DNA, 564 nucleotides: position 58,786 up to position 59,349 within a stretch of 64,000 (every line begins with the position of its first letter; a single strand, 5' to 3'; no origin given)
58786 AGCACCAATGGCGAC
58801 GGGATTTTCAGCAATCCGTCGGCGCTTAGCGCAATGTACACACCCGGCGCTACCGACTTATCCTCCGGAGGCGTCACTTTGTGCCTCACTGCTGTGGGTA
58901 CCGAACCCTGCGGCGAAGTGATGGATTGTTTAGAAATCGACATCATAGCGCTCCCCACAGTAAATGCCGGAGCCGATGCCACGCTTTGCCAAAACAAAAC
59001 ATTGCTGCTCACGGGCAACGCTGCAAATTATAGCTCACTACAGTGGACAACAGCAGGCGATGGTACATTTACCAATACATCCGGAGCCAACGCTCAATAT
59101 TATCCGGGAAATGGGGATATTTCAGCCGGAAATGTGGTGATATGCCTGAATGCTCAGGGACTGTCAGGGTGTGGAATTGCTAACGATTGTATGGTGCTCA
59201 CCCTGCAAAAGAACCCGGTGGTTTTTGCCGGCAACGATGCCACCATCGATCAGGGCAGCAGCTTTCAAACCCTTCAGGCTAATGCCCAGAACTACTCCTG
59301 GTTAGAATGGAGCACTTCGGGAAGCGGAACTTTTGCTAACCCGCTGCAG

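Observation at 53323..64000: Giant open-ended ORF: 37 tandem ~88-aa units with a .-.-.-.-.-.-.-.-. ... Y-T-P-G signature I cannot place in a named repeat family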

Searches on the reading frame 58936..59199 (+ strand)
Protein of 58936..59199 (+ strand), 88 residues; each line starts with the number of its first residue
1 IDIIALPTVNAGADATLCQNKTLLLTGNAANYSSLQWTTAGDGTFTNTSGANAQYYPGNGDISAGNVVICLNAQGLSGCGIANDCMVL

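Call 10: search_solved_structures(query=A1, max_evalue=10, show_alignments=2)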
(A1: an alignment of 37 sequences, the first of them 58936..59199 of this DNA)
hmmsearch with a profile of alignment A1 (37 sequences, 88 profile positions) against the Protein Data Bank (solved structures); distinct sequences matched with E-value up to 10: 3.
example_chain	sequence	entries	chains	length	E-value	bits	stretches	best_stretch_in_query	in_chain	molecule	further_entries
4ow4_A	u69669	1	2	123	0.24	14.3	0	58-79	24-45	Beta-terfoil designed by folding nucleus symmetric expansion (""Phifoil"")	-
9hmb_A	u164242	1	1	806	0.69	12.9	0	10-64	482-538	DUF5703 domain-containing protein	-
9flp_A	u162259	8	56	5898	6.1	9.8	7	7-63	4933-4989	The grappling hook protein A in the bacterium Aureispira sp. CCB-QB1 | The grappling hook protein A (GhpA) in the bacterium Aureispira sp. CCB-QB1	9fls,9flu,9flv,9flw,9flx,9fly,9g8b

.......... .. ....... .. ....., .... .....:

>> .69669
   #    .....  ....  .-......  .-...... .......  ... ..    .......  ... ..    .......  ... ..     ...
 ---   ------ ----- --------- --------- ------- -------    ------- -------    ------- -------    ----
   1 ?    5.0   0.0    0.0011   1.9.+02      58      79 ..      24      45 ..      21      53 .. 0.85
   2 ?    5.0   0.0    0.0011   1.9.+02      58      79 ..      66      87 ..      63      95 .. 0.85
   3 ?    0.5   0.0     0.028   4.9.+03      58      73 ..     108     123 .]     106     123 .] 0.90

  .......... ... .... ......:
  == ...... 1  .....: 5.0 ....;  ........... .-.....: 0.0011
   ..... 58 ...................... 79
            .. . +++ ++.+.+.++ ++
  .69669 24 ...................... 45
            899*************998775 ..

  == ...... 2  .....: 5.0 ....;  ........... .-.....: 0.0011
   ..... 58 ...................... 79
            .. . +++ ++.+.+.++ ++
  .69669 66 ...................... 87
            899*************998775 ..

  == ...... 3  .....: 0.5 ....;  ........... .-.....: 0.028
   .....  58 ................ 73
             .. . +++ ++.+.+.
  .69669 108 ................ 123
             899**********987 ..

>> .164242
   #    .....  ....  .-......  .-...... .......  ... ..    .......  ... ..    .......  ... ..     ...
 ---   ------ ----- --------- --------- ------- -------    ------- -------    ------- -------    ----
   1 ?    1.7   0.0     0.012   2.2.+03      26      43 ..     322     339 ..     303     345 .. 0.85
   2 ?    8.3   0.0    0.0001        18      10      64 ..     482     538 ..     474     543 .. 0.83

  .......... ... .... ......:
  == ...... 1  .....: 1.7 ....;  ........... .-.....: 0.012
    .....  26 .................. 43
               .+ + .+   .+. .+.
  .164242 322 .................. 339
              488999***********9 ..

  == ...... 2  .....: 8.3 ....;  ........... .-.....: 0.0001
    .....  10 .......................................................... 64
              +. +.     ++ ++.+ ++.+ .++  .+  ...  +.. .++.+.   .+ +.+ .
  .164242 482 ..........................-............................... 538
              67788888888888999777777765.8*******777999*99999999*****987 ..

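Call 11: search_protein_families(library=pfam, alignment_id=A1, max_evalue=10)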
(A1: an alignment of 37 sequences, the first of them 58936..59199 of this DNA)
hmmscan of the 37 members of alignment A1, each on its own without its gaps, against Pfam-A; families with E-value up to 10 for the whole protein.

A. member 1, window:58936-59199:+ (88 aa): 1 family
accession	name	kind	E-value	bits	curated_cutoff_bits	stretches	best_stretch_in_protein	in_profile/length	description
PF12019.13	GspH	-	0.026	15.4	21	1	9-75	38-97/108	Type II transport protein GspH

B. families by the number of members that match (of 37 scanned): 17 families
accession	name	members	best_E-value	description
PF18911.6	PKD_4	6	0.0034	PKD domain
PF18002.7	T6_Ig_like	4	0.024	T6 antigen Ig like domain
PF20578.4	aBig_2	2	0.045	Atrophied bacterial Ig domain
PF19081.6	Ig_7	2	0.091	Ig-like domain CHU_C associated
PF22352.2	K319L-like_PKD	1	0.012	K319L-like, PKD domain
PF12019.13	GspH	1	0.026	Type II transport protein GspH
PF15270.11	ACI44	1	0.034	Metallo-carboxypeptidase inhibitor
PF09694.16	Gcw_chp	1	0.036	Bacterial protein of unknown function (Gcw_chp)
PF14016.12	DUF4232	1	0.037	Domain of unknown function (DUF4232)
PF08805.16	PilS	1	0.049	PilS N terminal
PF17963.7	Big_9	1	0.073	Bacterial Ig domain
PF03498.20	CDtoxinA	1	0.12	Cytolethal distending toxin A/C domain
PF13100.11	OstA_2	1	0.15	OstA-like protein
PF00801.26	PKD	1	0.15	PKD domain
PF00820.24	Lipoprotein_1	1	0.16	Borrelia lipoprotein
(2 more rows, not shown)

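Call 19: predict_structure(alignment_id=A1)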
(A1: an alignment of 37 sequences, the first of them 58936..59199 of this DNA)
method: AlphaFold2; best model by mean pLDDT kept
length: 88 residues; sequences in the alignment: 37
mean_pLDDT: 95.7   pTM: 0.83
mean pLDDT of the five models: 95.7, 94.9, 94.3, 93.8, 92.5
residues with pLDDT >= 90: 81; 70-90: 7; 50-70: 0; < 50: 0
segments of 3 or more residues with pLDDT < 50: none
pLDDT, mean of each block of 10 residues (from residue 1): 90 94 97 98 97 97 97 95 97
secondary structure, 60 per line:
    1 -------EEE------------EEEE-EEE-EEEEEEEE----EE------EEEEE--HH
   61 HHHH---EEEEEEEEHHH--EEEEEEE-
elements in order: E8-10 E23-26 E28-30 E32-39 E52-56 H59-64 E68-75 E81-87

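Call 25: fold_search(model_id=the predicted structure, library=pdb)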
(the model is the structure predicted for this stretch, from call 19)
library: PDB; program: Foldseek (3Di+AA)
matches with E <= 10: 1147; with E <= 0.001: 0
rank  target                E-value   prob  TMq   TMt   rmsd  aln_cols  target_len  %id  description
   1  9fly_A                2.9e-02  1.00  0.76  0.09   2.2        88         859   23  CryoEM structure of the base (4151-5009) in the grappling hook protein A (GhpA) in the bacterium Aureispira sp. CCB-QB (released 2024-10-16)
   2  3pe9_B                5.9e-02  0.99  0.54  0.55   4.3        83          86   13  Structures of Clostridium thermocellum CbhA fibronectin(III)-like modules (released 2011-11-23)
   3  3qp3_A                7.6e-02  1.00  0.56  0.51   4.0        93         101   17  Crystal structure of titin domain M4, tetragonal form (released 2012-02-15)
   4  3qp3_C                8.5e-02  0.99  0.53  0.50   4.7        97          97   15  Crystal structure of titin domain M4, tetragonal form (released 2012-02-15)
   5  6tqd_B                1.1e-01  1.00  0.64  0.31   4.0        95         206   12  D00-D0 domain of Intimin (released 2021-01-13)
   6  6jhr_D                1.2e-01  0.92  0.46  0.24   4.9       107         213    6  The cryo-EM structure of HAV bound to a neutralizing antibody-F6 (released 2020-03-18)
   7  9bop_B                1.3e-01  0.95  0.50  0.43   5.3       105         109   10  A broadly-neutralizing antibody against Ebolavirus glycoprotein that can potentiate the breadth and neutralization pot (released 2025-11-05)
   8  1t0p_B                1.3e-01  0.96  0.50  0.50   4.4        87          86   11  Structural Basis of ICAM recognition by integrin alpahLbeta2 revealed in the complex structure of binding domains of I (released 2005-03-08)
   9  6h4l                  1.3e-01  0.94  0.47  0.44   5.3        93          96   16  Structure of Titin M4 trigonal form (released 2019-08-07)
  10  5eq4_C                1.3e-01  0.91  0.45  0.25   6.9       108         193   10  Crystal structure of the SrpA adhesin R347E mutant from Streptococcus sanguinis (released 2016-01-27)
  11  2wwm_O                1.4e-01  0.96  0.51  0.47   4.7        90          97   10  Crystal structure of the Titin M10-Obscurin like 1 Ig complex in space group P1 (released 2010-02-16)
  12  6djp_D                1.4e-01  0.84  0.45  0.39   5.1       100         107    6  Integrin alpha-v beta-8 in complex with the Fabs 8B8 and 68 (released 2018-07-25)
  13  6hci_B                1.4e-01  0.80  0.40  0.37   6.1        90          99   12  Crystal structure of titin M3 domain (released 2019-08-28)
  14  7x90_F                1.5e-01  0.90  0.46  0.41   4.8       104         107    7  The SARS-CoV-2 receptor binding domain bound with the Fab fragment of a human neutralizing antibody Ab326 (released 2022-12-07)
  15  7uz5_L                1.6e-01  1.00  0.62  0.53   3.7       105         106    4  Structure of the SARS-CoV-2 S 6P trimer in complex with the mouse antibody Fab fragment, M8a-6 (released 2022-12-07)
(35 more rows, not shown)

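Call 26: search_solved_structures(query=A1, max_evalue=10, show_alignments=3)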
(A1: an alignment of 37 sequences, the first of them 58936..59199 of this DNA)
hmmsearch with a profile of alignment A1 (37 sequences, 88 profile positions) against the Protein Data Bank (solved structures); distinct sequences matched with E-value up to 10: 3.
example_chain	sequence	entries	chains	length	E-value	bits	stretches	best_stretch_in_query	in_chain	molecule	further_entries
4ow4_A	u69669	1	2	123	0.24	14.3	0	58-79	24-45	Beta-terfoil designed by folding nucleus symmetric expansion (""Phifoil"")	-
9hmb_A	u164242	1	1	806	0.69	12.9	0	10-64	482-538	DUF5703 domain-containing protein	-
9flp_A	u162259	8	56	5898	6.1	9.8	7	7-63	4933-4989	The grappling hook protein A in the bacterium Aureispira sp. CCB-QB1 | The grappling hook protein A (GhpA) in the bacterium Aureispira sp. CCB-QB1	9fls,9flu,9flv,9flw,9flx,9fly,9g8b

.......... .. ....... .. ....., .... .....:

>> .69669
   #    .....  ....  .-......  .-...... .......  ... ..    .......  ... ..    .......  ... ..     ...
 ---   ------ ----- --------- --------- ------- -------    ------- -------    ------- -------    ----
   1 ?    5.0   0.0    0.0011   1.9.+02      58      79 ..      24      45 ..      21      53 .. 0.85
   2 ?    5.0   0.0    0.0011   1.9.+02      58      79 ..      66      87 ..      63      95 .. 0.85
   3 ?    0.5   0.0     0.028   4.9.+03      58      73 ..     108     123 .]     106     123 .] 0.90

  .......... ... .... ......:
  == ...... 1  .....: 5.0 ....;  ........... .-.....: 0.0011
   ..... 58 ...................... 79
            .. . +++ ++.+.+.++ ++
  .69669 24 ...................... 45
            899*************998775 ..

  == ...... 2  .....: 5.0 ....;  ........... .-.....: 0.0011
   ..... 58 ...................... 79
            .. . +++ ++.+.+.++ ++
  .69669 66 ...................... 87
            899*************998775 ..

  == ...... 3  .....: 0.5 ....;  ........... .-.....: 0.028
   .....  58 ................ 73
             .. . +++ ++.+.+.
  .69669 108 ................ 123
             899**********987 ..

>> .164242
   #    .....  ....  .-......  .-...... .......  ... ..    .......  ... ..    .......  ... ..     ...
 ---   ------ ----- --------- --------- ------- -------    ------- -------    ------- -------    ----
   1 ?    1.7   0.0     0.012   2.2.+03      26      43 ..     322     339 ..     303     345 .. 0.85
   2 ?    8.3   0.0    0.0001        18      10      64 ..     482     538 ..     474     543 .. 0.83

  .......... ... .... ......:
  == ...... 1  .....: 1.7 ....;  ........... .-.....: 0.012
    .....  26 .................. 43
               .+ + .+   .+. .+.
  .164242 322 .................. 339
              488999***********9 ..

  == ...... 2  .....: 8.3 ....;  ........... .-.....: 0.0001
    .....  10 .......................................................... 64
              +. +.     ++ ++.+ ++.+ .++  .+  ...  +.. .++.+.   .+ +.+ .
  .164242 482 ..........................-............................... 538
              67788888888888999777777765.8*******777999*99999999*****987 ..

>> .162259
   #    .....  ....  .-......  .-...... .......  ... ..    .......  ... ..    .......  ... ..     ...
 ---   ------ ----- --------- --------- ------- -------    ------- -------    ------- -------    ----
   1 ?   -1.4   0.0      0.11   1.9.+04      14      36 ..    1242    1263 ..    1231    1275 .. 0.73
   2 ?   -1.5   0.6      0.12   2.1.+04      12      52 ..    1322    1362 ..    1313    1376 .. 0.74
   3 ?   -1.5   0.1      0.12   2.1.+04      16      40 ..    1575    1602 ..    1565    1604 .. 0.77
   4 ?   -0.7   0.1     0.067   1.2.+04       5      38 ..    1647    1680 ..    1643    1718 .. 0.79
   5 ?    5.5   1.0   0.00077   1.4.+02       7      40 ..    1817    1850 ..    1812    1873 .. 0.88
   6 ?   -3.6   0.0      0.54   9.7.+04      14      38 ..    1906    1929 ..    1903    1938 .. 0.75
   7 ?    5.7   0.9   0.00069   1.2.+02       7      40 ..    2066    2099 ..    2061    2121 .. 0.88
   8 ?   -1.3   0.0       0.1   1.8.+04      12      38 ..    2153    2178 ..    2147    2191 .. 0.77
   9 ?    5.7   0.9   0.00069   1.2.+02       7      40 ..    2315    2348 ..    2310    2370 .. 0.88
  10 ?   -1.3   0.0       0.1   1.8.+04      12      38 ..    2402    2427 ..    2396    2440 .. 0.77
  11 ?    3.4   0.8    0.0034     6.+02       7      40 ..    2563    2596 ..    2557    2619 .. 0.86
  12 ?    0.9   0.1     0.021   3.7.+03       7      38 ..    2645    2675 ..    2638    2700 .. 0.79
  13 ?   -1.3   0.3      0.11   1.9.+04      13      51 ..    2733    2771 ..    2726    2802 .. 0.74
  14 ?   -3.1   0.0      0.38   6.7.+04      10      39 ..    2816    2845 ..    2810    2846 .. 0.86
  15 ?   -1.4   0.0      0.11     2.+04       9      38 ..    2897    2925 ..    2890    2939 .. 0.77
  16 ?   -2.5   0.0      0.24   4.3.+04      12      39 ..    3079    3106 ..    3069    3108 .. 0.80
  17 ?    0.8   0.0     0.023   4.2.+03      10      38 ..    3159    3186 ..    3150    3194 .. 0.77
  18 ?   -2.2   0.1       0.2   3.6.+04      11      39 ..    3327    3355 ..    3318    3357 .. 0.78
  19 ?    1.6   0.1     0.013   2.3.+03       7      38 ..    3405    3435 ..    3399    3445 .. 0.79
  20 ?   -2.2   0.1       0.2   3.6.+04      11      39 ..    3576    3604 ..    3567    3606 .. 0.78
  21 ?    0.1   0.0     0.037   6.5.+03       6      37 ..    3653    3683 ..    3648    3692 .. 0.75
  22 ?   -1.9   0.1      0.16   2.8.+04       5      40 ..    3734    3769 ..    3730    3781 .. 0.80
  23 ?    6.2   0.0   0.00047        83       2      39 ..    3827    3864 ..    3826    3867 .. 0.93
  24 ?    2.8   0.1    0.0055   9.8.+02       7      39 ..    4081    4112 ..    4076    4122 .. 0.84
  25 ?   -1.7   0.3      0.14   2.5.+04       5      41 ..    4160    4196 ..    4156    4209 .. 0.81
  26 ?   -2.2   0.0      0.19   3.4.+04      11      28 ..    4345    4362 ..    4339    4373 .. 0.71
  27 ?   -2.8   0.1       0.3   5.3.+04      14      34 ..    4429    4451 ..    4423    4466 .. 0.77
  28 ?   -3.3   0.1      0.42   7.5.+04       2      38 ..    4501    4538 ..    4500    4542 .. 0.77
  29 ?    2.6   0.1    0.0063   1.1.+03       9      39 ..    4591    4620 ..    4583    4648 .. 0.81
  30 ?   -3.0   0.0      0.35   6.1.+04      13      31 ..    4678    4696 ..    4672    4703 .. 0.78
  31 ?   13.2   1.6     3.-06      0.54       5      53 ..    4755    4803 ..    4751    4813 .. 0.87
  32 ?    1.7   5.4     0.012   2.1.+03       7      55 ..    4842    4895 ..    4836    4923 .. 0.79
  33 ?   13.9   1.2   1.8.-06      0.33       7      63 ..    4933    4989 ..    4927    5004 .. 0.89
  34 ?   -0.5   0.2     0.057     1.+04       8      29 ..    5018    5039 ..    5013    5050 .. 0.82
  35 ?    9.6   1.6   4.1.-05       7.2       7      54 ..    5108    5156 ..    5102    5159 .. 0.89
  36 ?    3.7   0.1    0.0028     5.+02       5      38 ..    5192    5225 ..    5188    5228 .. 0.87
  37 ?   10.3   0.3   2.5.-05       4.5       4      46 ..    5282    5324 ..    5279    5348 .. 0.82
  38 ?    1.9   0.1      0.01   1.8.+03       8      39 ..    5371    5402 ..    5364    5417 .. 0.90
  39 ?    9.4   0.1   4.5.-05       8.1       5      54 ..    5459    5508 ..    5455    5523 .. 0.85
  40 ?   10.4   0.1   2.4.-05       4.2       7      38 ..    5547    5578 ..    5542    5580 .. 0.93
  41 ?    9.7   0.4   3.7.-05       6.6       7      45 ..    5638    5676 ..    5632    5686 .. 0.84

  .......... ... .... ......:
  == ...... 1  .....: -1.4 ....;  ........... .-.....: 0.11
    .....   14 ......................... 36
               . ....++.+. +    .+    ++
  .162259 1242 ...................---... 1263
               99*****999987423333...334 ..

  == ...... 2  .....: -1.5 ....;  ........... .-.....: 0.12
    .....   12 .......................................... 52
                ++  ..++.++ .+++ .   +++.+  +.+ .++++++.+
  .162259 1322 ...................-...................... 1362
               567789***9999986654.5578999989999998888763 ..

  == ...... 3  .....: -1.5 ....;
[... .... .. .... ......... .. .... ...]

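Call 45: search_protein_representatives(alignment_id=A1)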
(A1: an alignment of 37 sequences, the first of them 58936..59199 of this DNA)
Query: 37 sequences, 88 profile positions. Proteins with E-value up to 0.001 (for the whole library): 12083; up to 1e-10: 6122; up to 1e-30: 2251. The best 150 are listed.
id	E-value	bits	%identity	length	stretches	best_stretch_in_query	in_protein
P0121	0.0e+00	4359.8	-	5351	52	1-86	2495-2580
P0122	0.0e+00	4327.6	-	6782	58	4-87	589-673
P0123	0.0e+00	3609.4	-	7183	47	2-85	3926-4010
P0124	0.0e+00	3394.4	-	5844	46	1-87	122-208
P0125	0.0e+00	3207.9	-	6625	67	1-87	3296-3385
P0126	0.0e+00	3186.3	-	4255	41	1-86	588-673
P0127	0.0e+00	2995.6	-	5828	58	3-87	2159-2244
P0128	0.0e+00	2925.8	-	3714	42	1-87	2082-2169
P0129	0.0e+00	2500.6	-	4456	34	1-85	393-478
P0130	0.0e+00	2477.7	-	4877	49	2-87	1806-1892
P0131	0.0e+00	2459.2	-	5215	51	1-87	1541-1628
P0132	0.0e+00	2397.8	-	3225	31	1-87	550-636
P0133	0.0e+00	2362.9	-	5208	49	1-86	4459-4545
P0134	0.0e+00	2309.0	-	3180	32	2-87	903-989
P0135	0.0e+00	2279.0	-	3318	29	1-87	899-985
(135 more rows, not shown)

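Call 73: search_solved_structures(query=A4, max_evalue=10, show_alignments=1)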
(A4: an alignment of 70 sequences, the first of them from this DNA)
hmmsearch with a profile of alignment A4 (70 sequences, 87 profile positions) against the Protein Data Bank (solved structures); distinct sequences matched with E-value up to 10: 5.
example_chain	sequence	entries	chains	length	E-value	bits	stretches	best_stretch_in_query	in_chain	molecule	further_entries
9flp_A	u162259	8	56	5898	0.0044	20.4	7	8-82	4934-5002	The grappling hook protein A in the bacterium Aureispira sp. CCB-QB1 | The grappling hook protein A (GhpA) in the bacterium Aureispira sp. CCB-QB1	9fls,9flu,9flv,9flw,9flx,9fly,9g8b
9c2d_S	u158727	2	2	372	0.017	18.5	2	1-60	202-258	Tail protein | Putative tail protein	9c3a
9ncf_S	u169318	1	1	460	0.08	16.3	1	3-57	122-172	Immunoglobulin-like domain protein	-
6nz0_Z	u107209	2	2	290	0.24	14.8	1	6-74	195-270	Dyslexia-associated protein KIAA0319-like protein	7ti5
9vgj_A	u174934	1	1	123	0.78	13.2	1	7-48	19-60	AlBeta86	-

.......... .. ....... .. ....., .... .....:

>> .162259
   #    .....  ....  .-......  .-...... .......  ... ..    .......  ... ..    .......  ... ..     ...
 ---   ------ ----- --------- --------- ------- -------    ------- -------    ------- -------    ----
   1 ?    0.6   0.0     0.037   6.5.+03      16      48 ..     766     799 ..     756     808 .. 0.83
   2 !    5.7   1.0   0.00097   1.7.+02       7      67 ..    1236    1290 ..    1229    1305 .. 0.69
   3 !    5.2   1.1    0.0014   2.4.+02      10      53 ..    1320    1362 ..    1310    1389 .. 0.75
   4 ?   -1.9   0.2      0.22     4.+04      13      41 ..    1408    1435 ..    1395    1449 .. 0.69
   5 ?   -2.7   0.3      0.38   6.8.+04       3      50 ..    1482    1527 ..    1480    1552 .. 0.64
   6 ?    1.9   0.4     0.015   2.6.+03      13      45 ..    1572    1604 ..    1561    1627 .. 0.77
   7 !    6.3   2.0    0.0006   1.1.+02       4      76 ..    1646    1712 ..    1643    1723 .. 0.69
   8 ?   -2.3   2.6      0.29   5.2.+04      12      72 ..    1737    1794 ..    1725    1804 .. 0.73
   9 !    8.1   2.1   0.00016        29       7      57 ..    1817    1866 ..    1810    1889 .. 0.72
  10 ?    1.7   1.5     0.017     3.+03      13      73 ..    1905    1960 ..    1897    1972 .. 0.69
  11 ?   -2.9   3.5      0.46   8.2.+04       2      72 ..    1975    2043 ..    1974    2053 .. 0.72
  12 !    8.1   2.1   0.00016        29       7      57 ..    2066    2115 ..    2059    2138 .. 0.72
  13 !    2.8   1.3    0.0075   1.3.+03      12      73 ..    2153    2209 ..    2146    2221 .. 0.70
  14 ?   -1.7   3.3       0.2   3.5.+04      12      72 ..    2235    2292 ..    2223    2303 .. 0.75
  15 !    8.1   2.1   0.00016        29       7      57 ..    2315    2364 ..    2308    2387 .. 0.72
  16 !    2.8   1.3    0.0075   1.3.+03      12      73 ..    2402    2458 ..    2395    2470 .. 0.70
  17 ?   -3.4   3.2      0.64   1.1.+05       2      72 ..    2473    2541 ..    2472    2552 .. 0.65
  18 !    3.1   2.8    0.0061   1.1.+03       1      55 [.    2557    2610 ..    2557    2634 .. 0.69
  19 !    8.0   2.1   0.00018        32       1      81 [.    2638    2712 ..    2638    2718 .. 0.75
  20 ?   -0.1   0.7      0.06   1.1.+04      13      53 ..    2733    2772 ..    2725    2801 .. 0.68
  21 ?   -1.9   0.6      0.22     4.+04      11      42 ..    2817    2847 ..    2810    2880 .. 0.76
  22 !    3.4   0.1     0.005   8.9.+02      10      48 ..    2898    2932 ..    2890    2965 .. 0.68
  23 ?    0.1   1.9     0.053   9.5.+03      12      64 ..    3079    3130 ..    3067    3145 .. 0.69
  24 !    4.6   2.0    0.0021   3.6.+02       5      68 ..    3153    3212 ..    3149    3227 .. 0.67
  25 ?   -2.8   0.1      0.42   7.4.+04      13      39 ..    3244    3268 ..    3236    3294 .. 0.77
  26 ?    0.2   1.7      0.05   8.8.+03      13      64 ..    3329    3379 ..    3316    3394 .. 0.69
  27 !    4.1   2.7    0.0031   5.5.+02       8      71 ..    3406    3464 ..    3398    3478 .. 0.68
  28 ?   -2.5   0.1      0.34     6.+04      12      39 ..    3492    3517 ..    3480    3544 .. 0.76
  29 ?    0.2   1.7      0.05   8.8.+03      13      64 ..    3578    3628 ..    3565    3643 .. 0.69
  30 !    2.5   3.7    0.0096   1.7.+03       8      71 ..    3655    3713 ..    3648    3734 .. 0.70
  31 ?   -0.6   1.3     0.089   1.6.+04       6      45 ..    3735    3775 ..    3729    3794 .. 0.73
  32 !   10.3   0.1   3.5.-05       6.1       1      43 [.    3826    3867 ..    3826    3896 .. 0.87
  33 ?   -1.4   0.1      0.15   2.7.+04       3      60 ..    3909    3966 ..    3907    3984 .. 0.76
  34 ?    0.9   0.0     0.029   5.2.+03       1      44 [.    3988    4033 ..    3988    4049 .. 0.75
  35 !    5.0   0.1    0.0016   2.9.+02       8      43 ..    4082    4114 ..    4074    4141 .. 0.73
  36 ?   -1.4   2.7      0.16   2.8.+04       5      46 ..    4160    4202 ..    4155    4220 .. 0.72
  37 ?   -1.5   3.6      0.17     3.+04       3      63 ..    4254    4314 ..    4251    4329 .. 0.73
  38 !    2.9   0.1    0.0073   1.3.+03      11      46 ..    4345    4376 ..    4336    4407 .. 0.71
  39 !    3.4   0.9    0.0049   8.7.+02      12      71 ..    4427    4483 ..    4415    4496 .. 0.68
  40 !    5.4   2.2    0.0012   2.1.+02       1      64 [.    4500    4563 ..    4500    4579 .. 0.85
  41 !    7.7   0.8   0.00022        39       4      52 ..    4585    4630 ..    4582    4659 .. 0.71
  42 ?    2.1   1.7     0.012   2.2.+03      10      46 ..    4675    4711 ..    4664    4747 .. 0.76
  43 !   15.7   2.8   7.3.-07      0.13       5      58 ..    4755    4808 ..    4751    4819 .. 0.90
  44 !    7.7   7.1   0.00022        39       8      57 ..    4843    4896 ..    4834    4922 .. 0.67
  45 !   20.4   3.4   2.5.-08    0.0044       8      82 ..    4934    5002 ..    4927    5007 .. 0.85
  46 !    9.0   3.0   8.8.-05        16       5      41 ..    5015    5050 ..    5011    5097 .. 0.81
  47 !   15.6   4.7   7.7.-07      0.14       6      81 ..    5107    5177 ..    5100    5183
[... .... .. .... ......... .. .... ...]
